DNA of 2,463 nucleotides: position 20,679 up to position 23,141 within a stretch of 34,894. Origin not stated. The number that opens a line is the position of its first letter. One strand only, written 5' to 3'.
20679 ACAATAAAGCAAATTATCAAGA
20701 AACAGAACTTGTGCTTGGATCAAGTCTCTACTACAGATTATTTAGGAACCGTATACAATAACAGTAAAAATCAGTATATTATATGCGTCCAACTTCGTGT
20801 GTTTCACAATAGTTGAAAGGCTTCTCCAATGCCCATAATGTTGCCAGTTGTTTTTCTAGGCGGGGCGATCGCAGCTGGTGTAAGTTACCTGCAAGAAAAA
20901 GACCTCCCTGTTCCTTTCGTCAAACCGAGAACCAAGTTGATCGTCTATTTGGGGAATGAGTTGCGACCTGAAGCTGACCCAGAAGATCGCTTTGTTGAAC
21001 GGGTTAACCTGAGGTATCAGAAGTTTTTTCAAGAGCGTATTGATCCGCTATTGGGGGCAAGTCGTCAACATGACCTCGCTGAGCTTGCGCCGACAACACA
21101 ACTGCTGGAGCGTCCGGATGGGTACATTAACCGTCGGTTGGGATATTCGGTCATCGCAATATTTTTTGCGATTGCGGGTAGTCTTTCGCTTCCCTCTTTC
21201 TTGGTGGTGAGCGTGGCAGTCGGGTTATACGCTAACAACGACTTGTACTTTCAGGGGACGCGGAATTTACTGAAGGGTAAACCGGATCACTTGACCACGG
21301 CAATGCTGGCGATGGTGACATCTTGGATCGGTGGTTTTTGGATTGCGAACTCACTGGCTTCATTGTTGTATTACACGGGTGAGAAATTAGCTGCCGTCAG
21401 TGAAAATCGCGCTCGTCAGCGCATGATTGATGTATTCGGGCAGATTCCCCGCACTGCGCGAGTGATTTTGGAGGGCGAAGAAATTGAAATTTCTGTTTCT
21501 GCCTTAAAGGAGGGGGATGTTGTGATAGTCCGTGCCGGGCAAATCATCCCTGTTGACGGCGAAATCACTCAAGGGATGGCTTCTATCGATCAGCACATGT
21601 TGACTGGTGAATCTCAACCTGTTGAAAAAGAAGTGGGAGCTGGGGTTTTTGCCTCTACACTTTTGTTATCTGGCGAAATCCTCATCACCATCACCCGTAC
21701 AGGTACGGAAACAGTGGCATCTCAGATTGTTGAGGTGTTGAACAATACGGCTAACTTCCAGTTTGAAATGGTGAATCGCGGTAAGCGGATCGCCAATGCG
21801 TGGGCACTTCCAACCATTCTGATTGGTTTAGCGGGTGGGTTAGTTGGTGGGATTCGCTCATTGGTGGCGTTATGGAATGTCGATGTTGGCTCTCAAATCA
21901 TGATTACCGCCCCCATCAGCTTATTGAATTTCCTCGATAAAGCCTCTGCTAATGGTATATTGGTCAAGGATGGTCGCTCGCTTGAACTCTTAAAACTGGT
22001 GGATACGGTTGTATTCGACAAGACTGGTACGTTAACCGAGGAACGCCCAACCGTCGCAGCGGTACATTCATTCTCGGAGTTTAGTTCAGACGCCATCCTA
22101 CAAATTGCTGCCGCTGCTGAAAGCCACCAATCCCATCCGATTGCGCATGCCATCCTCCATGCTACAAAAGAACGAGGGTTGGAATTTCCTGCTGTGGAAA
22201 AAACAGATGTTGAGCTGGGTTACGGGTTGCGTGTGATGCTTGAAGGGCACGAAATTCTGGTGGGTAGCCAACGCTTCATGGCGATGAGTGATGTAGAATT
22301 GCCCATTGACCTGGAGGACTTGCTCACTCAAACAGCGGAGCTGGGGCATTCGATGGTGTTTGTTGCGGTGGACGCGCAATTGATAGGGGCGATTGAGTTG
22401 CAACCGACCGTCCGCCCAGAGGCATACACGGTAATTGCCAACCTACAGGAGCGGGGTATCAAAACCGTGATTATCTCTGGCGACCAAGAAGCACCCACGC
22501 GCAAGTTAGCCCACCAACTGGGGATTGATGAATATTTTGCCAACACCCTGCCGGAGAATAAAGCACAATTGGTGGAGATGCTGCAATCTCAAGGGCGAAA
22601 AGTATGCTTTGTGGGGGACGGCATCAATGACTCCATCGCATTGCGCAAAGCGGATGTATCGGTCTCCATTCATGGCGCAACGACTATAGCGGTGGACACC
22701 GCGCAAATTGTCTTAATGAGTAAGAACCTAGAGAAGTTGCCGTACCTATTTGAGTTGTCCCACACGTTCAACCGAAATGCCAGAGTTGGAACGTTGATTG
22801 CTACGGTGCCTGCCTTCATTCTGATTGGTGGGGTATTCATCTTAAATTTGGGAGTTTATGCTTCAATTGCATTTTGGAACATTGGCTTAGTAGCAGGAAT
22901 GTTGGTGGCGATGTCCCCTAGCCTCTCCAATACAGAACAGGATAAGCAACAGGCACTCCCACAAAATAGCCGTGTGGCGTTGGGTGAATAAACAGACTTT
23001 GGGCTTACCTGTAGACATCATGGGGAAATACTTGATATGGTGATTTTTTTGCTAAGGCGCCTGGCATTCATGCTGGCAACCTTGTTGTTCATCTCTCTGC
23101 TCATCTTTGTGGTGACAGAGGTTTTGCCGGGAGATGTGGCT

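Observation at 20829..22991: P1B-like P-type ATPase with 'APISL' in place of the transmembrane CPC metal-binding motif and no N-terminal HMA domain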

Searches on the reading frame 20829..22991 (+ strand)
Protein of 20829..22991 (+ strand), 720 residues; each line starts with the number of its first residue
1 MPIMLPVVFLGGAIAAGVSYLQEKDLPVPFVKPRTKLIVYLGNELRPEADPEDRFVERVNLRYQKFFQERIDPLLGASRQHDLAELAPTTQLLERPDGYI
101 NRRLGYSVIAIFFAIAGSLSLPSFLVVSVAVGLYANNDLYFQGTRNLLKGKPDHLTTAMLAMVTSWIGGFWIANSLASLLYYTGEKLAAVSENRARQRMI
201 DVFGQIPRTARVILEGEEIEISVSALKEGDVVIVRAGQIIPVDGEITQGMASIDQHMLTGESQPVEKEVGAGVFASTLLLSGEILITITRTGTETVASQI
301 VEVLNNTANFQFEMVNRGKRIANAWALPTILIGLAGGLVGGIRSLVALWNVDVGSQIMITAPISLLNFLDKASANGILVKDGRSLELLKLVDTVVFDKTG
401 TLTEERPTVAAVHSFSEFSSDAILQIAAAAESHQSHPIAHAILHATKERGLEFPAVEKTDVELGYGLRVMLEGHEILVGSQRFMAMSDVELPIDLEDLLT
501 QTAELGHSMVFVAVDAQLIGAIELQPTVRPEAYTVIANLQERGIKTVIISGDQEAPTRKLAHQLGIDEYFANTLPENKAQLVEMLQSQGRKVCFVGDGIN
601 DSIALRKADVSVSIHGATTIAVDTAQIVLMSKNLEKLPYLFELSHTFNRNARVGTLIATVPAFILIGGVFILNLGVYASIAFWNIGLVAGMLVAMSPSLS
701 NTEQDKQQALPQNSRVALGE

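Call 3: search_protein_families(library=pfam, proteins=[window:20829-22991:+])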
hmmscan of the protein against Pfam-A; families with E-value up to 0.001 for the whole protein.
window:20829-22991:+ (720 aa): 5 families
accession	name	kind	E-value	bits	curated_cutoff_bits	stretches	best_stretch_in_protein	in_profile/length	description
PF00702.32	Hydrolase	-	1.9e-31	110.4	26.4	1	391-609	1-191/191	haloacid dehalogenase-like hydrolase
PF00122.25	E1-E2_ATPase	-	8.4e-31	107.3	28.1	1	206-340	3-137/181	E1-E2 ATPase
PF12710.13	HAD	-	3e-05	24.9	27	1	525-576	82-134/189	haloacid dehalogenase-like hydrolase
PF08282.18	Hydrolase_3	-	4.5e-05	23.7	20.9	0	580-633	194-247/255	haloacid dehalogenase-like hydrolase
PF13419.12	HAD_2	-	0.0006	20.4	23.8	0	528-612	80-175/178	Haloacid dehalogenase-like hydrolase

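Call 4: search_protein_families(library=ncbifam, proteins=[window:20829-22991:+])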
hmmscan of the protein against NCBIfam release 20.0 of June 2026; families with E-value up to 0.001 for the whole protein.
window:20829-22991:+ (720 aa): 28 families (the best 25 are shown)
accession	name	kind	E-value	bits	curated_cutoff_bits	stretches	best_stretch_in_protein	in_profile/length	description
TIGR01525.1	ATPase-IB_hvy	subfamily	3.4e-123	412.5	346.25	1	158-681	5-545/560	heavy metal translocating P-type ATPase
TIGR01512.1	ATPase-IB2_Cd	subfamily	6.3e-91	305.5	313.5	2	158-456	5-293/494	cadmium family heavy metal-translocating P-type ATPase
TIGR01511.1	ATPase-IB1_Cu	subfamily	6.2e-87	292.7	397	1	169-695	41-529/542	copper-translocating P-type ATPase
NF007952.0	PRK10671.1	equivalog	2.5e-78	264.1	1316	1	187-656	302-783/838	copper-exporting P-type ATPase CopA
NF008262.1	PRK11033.1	equivalog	6e-77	259.7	1005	1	167-658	187-688/731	zinc/cadmium/mercury/lead-transporting ATPase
NF033775.1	P_type_ZntA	exception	4.5e-67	226.9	1240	1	142-658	170-689/732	Zn(II)/Cd(II)/Pb(II) translocating P-type ATPase ZntA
TIGR01494.1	ATPase_P-type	subfamily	1.1e-64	218.6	62.3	1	186-672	11-463/478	HAD-IC family P-type ATPase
TIGR01497.1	kdpB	equivalog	1.7e-44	152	527.9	1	216-637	114-556/675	potassium-transporting ATPase subunit KdpB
TIGR01647.1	ATPase-IIIA_H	equivalog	1e-37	129.8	615.5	2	190-568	74-483/755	plasma-membrane proton-efflux P-type ATPase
NF010609.0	PRK14010.1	equivalog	6.6e-32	110.5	1323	1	208-637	104-551/673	K(+)-transporting ATPase subunit B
TIGR01657.1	P-ATPase-V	hypoth_equivalog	7.3e-31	106.6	618.25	3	570-615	783-828/1055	ATP13A2 family polyamine export P-type ATPase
NF011702.0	PRK15122.1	subfamily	7.2e-28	97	975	2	570-635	622-687/907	magnesium-translocating P-type ATPase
TIGR01524.1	ATPase-IIIB_Mg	equivalog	5.5e-27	94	610.75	2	569-635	582-648/867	magnesium-translocating P-type ATPase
TIGR01517.1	ATPase-IIB_Ca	equivalog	1.3e-23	83.1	507.05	2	208-307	156-255/882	calcium-translocating P-type ATPase, PMCA-type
TIGR01522.1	ATPase-IIA2_Ca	equivalog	2.9e-21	75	798.3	2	187-418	96-346/854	calcium-transporting P-type ATPase, PMR1-type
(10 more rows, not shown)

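Call 6: search_solved_structures(query=window:20829-22991:+, show_alignments=3)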
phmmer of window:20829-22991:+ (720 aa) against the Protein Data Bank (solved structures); distinct sequences matched with E-value up to 0.001: 119 (the best 60 are shown).
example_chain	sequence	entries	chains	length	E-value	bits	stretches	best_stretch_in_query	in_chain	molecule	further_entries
3rfu_A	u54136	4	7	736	9.1e-65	222.7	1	182-660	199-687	Copper efflux ATPase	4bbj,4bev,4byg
8q75_A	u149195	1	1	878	2.1e-64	221.5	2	359-647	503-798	Copper-transporting ATPase HMA4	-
8q73_A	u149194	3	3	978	3.5e-64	220.8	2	359-647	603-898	Copper-transporting ATPase HMA4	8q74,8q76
7r0g_A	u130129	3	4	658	2.5e-59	204.8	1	178-667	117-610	Putative copper-exporting P-type ATPase A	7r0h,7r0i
3j08_A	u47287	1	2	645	2.6e-59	204.7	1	178-667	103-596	copper-exporting P-type ATPase A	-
3j09_A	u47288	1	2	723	3.3e-59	204.4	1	178-667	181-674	copper-exporting P-type ATPase A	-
4umv_A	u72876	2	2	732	1.4e-57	199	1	131-660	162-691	ZINC-TRANSPORTING ATPASE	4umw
7si3_A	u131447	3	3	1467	5.1e-53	183.9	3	473-663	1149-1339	P-type Cu(+) transporter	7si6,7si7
7qbz_A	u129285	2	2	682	4.9e-52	180.7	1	158-675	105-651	Cadmium translocating P-type ATPase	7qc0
7xuk_A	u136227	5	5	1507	4.7e-51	177.5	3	471-676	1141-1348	Copper-transporting ATPase 2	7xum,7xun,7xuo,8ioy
3skx_A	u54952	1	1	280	7.9e-43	150.3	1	380-645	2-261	Copper-exporting P-type ATPase B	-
3sky_A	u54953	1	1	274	8.2e-43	150.2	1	380-645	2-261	Copper-exporting P-type ATPase B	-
3a1c_A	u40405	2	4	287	6.6e-37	130.7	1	372-644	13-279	Probable copper-exporting P-type ATPase A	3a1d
3a1e_A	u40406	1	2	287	8.2e-36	127.1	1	372-644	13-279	Probable copper-exporting P-type ATPase A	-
2iye_A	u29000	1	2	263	2.3e-35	125.6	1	366-637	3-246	COPPER-TRANSPORTING ATPASE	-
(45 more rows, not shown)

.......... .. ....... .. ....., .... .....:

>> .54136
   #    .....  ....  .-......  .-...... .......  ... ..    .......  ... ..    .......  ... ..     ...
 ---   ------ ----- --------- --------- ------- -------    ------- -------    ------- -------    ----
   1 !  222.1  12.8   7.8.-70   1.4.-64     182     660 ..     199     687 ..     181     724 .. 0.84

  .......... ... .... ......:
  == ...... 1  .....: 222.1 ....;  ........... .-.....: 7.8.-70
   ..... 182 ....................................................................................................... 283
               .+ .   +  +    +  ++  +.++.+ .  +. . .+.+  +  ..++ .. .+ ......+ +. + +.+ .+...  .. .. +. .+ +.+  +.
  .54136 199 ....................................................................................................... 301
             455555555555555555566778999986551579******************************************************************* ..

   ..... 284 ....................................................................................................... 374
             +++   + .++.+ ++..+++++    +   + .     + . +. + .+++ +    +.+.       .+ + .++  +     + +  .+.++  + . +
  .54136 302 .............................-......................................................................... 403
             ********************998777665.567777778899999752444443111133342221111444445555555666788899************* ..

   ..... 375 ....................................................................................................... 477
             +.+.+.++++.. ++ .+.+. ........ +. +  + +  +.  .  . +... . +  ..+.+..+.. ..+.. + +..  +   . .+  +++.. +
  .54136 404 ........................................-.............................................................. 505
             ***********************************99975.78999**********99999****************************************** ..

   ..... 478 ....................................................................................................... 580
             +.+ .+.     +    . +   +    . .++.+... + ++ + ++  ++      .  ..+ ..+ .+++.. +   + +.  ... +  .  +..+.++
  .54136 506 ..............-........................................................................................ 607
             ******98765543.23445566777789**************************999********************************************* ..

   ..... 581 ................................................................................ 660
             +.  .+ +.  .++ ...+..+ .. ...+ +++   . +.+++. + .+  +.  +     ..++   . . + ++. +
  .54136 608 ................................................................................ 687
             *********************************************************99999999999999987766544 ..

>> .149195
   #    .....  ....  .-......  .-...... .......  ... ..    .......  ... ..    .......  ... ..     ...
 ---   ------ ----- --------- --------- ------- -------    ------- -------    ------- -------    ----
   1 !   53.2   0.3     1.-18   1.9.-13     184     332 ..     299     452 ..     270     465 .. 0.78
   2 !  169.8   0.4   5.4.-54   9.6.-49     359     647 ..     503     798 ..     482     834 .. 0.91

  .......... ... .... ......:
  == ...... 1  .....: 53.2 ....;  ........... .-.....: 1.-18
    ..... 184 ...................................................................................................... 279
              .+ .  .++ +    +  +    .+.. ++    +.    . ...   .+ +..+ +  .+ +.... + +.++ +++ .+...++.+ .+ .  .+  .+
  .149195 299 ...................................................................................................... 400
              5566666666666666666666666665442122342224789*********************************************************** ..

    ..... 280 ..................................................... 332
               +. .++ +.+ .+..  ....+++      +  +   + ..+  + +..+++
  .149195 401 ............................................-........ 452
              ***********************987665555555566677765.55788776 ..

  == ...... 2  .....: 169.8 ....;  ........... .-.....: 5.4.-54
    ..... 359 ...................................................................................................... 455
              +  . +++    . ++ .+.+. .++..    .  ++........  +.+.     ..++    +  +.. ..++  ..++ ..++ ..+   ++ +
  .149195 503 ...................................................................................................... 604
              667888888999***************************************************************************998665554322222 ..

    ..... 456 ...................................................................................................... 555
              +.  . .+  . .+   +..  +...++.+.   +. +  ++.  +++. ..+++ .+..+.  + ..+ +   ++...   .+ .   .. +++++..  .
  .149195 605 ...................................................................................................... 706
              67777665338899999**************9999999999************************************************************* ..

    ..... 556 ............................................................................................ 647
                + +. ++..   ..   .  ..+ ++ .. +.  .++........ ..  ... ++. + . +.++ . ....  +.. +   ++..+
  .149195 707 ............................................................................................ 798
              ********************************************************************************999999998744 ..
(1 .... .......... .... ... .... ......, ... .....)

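Call 8: find_homologous_proteins(query=window:20829-22988:+, max_evalue=1e-20)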
Query window:20829-22988:+ (720 aa): 5223 proteins with E <= 1e-20 among 8000 candidates; the best 120 are listed.
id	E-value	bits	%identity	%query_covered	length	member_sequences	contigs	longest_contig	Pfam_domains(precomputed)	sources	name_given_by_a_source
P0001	0.0e+0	1562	100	100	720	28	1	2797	PF00702.33,PF00122.26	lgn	-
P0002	0.0e+0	1362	86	99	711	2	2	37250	PF00702.33,PF00122.26,PF12710.14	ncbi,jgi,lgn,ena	-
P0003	0.0e+0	1283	80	100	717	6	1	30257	PF00702.33,PF00122.26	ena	-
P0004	0.0e+0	1267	79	100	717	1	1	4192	PF00702.33,PF00122.26,PF12710.14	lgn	-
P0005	2.5e-189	649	49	89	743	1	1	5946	PF00702.33,PF00122.26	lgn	-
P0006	8.3e-183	628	46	92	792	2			PF00702.33,PF00122.26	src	-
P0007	1.3e-182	627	48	88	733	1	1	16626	PF00702.33,PF00122.26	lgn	-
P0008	4.1e-182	625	45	96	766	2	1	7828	PF00702.33,PF00122.26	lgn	-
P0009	6.0e-182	625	48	89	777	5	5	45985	PF13419.13,PF00702.33,PF00122.26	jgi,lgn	-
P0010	2.5e-181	623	47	89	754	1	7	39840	PF00702.33,PF00122.26,PF12710.14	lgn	-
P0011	1.0e-180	621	47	90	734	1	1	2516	PF13419.13,PF00702.33,PF00122.26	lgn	-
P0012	1.8e-180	620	47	90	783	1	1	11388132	PF13419.13,PF00702.33,PF00122.26,PF12710.14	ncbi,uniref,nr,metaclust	ncbi:heavy metal translocating P-type ATPase [Chondromyces crocatus]|uniref:Putative heavy metal tra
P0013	1.2e-179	617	47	89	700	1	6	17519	PF00702.33,PF00122.26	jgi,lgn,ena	-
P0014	1.3e-179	617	47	88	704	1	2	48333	PF00702.33,PF00122.26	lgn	-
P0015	2.6e-179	616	47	89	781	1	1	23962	PF13419.13,PF00702.33,PF00122.26,PF12710.14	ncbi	-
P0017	1.9e-178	613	47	90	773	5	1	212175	PF13419.13,PF00702.33,PF00122.26,PF12710.14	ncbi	ncbi:MAG: heavy metal translocating P-type ATPase [Caldilineaceae bacterium]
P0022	3.4e-177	609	46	89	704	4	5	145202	PF00702.33,PF00122.26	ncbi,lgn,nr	ncbi:MAG: heavy metal translocating P-type ATPase [Caldilineaceae bacterium]|nr:heavy metal transloc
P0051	1.7e-173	597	46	90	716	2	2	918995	PF13419.13,PF00702.33,PF00122.26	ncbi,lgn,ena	-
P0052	2.0e-173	597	44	92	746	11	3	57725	PF00702.33,PF00122.26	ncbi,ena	-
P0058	3.0e-172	593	45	97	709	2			PF13419.13,PF00702.33,PF00122.26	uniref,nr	uniref:ORF2 n=1 Tax=uncultured bacterial symbiont of Discodermia dissoluta TaxID=323654 RepID=Q49HK0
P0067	3.9e-171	589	43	91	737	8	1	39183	PF00702.33,PF00122.26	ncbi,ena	-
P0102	4.4e-168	579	42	97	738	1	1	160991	PF00702.33,PF00122.26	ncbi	ncbi:Potassium-transporting ATPase ATP-binding subunit [Candidatus Entotheonellaceae bacterium PAL06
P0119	1.1e-166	574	42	91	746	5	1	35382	PF00702.33,PF00122.26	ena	-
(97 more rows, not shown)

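Call 10: find_related_loci(query=A1, collection=genome_contigs, flank=8000)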
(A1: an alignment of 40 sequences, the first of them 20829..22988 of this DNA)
Query A1 (720 aa) in genome_contigs; peptide patterns used: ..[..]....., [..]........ (x = any residue, [..] = any of these).
600 stretches matched a pattern (row limit reached: there are more); 599 encode a relative of the query (tblastn E <= 1e-3); the best 80 are kept; 80 distinct loci.
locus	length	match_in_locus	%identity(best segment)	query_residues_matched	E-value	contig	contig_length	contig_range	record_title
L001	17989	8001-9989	42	59-720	2e-169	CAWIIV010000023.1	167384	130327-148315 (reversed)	MAG: uncultured Acidimicrobiia bacterium isolate MFD04212.bin.2.164 genome assembly, contig: contig_8120, whole genome s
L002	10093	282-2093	45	101-704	2e-164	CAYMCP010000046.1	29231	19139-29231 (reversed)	MAG TPA_asm: uncultured Thiotrichaceae bacterium isolate SRP141376_co5_7 genome assembly, contig: NODE_3667_length_29231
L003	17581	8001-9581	43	179-704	2e-144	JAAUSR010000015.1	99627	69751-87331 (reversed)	MAG: Thioploca sp. isolate SL_4_0 NODE_19_length_99627_cov_11.795769, whole genome shotgun sequence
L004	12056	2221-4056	42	107-712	3e-144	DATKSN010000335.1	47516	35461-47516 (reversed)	MAG TPA_asm: Pirellulales bacterium isolate SMAG_U14055 k141_837467, whole genome shotgun sequence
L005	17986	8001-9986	39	62-711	7e-143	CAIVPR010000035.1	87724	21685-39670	MAG: uncultured Acidobacteriia bacterium isolate Kiruna2_bin-2173 genome assembly, contig: bin-2173:035/186, whole genom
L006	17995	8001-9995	43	46-701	3e-161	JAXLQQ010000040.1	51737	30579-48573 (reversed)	MAG: Blastocatellia bacterium isolate STL-ACI7 C1.341.fa-40, whole genome shotgun sequence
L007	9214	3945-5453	44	184-685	6e-130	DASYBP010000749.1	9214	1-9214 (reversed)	MAG TPA_asm: Rhodopila sp. isolate SMAG_U4910 k141_1914035, whole genome shotgun sequence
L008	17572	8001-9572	42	182-693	1e-125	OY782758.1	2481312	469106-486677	MAG: Sedimenticolaceae bacterium isolate f4bb94ea-9fc2-483f-8044-eb9019788290 genome assembly, chromosome: 1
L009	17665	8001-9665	35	119-670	8e-83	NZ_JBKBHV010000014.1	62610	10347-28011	MAG: Thermosynechococcus sp. isolate 21I_056.bin.19 NODE_14_length_62610_cov_39.937409, whole genome shotgun sequence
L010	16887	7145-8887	32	57-645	8e-83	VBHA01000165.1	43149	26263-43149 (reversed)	MAG: Chloroflexi bacterium isolate CF_92 14_1009_09_20cm_scaffold_1348, whole genome shotgun sequence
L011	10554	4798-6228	33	184-652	2e-81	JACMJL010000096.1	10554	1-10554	MAG: Clostridiaceae bacterium isolate ES-bin-163 ES-bin-163-contig-k141_3682565, whole genome shotgun sequence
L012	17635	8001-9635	33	159-703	3e-79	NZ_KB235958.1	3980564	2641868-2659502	Baaleninema simplex PCC 7105 Gei7105DRAFT_GPC.5, whole genome shotgun sequence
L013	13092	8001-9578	33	160-693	8e-78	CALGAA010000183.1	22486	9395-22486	MAG TPA_asm: uncultured Bacteroidetes bacterium isolate SRR6713625_bin.98_CONCOCT_v1.1_MAG genome assembly, contig: ERZ7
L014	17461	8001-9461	34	160-644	1e-77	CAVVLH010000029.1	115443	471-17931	MAG: uncultured Alphaproteobacteria bacterium isolate MFD04540.bin.2.17 genome assembly, contig: contig_30314, whole gen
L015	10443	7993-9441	31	184-645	1e-76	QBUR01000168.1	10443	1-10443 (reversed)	MAG: Candidatus Methanocomedens sp. isolate HMMV-459A3 NCGIHKKB_25, whole genome shotgun sequence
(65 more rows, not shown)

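Call 13: find_encoding_contigs(protein=P0002, flank=10000, max_places=3)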
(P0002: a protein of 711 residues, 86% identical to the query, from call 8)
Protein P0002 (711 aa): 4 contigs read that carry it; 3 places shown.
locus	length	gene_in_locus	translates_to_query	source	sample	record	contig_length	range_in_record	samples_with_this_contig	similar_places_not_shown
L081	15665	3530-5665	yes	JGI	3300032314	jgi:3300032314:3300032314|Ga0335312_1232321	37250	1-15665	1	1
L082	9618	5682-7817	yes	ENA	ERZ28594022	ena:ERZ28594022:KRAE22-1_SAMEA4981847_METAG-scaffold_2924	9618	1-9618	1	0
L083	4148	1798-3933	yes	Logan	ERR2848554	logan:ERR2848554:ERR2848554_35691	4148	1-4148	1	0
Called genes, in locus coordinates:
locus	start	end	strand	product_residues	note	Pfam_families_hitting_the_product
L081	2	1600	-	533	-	?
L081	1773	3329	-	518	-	PF00496:SBP_bac_5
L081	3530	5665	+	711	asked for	PF00122:E1-E2_ATPase, PF12710:HAD (faint), PF00702:Hydrolase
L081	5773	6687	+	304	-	PF19300:BPD_transp_1_N, PF00528:BPD_transp_1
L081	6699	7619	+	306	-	PF12911:OppC_N, PF00528:BPD_transp_1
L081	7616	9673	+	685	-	PF00005:ABC_tran, PF02463:SMC_N, PF13191:AAA_16 (faint), PF13401:AAA_22 (faint), PF08352:oligo_HPY, PF02463:SMC_N, PF00005:ABC_tran, PF08352:oligo_HPY, +4 more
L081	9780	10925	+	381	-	PF13469:Sulfotransfer_3 (weak)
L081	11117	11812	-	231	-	-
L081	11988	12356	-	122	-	PF00072:Response_reg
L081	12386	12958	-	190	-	PF10502:Peptidase_S26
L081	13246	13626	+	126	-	PF02537:CRCB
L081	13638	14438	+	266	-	PF02673:BacA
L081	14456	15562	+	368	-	PF00072:Response_reg, PF00512:HisKA, PF02518:HATPase_c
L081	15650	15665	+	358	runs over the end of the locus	-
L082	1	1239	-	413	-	?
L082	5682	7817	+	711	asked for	PF00122:E1-E2_ATPase, PF12710:HAD (faint), PF00702:Hydrolase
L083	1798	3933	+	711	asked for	PF00122:E1-E2_ATPase, PF12710:HAD (faint), PF00702:Hydrolase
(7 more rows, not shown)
